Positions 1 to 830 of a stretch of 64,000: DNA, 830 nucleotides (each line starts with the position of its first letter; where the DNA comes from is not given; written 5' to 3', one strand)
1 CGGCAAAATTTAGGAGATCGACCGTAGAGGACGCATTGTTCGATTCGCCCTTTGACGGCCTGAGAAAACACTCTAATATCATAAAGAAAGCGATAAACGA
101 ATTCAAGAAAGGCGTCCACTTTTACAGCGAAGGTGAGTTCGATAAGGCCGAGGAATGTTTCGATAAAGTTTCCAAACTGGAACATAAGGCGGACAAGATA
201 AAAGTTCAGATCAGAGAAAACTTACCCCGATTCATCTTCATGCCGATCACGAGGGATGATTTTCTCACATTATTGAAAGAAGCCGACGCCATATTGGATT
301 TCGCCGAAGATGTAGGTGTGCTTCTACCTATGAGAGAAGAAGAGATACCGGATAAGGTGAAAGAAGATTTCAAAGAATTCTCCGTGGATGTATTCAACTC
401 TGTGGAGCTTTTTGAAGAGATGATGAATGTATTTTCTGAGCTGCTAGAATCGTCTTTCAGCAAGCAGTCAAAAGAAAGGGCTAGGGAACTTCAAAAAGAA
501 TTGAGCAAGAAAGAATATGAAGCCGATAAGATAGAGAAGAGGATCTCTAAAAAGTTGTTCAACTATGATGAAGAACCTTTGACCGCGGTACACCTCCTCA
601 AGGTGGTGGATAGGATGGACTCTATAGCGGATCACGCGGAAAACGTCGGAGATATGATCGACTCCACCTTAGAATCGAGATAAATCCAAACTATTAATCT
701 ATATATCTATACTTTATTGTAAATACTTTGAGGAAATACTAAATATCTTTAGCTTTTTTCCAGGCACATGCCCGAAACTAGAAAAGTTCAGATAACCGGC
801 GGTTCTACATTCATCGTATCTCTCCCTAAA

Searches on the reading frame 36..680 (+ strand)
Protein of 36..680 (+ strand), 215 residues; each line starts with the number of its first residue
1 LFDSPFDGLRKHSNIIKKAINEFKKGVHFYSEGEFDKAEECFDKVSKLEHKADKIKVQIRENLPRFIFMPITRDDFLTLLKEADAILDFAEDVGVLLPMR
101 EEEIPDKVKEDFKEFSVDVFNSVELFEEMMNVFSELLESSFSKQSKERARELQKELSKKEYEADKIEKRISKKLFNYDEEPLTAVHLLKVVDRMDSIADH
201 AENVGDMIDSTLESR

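Call 89: search_protein_families(library=padloc, alignment_id=A9, max_evalue=0.0001)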
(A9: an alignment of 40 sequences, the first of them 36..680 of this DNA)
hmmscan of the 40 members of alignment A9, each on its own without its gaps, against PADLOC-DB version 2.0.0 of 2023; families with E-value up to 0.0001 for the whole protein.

A. member 1, window:36-680:+ (215 aa): 0 families

B. families by the number of members that match (of 40 scanned): 2 families
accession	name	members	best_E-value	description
PDLC00911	QueC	1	3.2e-05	QueC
PDLC04136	mad4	1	8.1e-05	mads_4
